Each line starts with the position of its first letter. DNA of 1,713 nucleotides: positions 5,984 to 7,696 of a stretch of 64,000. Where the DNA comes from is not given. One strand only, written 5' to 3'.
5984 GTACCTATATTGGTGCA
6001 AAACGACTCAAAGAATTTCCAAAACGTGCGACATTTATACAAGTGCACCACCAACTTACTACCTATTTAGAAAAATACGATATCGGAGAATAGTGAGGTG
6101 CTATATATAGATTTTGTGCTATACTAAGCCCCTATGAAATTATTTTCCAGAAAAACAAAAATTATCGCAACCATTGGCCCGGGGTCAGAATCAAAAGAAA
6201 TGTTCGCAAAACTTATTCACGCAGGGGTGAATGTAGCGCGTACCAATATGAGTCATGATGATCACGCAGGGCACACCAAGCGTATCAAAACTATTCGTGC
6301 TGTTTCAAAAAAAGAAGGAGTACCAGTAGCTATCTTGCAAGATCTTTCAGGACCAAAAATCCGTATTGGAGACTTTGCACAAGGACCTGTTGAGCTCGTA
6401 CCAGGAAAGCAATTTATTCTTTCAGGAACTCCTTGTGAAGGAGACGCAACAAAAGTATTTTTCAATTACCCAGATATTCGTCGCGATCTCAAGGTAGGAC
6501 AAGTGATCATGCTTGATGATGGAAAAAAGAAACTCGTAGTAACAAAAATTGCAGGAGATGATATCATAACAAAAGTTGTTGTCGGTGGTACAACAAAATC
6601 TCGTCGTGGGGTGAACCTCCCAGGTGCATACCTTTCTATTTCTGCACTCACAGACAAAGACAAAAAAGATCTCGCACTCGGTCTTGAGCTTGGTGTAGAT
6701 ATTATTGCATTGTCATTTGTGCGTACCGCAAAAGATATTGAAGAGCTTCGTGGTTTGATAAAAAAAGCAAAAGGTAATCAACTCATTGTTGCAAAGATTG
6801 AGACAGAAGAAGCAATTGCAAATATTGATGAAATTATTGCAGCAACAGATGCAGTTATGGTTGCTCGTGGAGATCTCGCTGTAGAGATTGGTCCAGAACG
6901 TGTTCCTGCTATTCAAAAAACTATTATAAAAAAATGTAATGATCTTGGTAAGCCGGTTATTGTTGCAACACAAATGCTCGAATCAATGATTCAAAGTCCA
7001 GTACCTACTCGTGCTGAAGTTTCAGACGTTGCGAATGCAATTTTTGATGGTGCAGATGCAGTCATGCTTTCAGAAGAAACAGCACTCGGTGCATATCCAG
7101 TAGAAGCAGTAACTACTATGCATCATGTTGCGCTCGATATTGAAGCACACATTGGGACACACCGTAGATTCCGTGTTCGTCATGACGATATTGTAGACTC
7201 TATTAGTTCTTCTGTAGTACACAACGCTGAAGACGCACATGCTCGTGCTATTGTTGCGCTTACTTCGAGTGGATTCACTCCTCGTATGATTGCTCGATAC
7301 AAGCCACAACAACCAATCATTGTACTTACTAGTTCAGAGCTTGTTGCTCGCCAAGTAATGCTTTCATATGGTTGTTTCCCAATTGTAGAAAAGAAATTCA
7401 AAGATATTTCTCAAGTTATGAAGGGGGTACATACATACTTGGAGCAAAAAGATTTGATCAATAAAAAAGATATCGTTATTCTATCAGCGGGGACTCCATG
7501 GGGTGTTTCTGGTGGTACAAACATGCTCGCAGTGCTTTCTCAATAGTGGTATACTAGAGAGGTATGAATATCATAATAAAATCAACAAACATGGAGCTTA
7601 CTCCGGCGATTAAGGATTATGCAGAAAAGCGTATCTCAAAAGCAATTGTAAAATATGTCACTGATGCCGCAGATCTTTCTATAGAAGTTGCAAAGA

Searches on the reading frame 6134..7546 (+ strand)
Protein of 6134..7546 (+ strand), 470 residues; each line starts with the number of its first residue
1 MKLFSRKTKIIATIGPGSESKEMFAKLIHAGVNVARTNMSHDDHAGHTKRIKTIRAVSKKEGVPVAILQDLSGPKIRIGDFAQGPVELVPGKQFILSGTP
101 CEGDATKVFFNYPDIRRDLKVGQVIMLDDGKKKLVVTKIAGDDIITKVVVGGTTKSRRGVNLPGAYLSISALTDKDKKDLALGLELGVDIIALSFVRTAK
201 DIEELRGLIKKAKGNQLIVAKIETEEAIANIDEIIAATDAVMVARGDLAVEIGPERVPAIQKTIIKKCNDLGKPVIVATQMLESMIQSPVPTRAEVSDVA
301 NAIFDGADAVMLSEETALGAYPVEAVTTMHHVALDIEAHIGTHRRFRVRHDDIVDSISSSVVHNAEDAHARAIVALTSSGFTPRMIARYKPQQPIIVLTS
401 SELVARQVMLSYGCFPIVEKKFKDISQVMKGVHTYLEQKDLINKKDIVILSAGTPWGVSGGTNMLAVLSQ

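Call 48: search_protein_families(library=pfam, proteins=[window:6134-7546:+], max_evalue=0.0001)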
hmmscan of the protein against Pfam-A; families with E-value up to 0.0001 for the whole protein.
window:6134-7546:+ (470 aa): 3 families
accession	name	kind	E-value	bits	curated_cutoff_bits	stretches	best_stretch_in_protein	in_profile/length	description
PF00224.27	PK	-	3.6e-115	385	30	1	6-326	2-328/328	Pyruvate kinase, barrel domain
PF02887.21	PK_C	-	1.8e-31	109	28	1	355-468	1-114/114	Pyruvate kinase, alpha/beta domain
PF03328.21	HpcH_HpaI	-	2.4e-07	30.7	25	1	177-261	75-167/221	HpcH/HpaI aldolase/citrate lyase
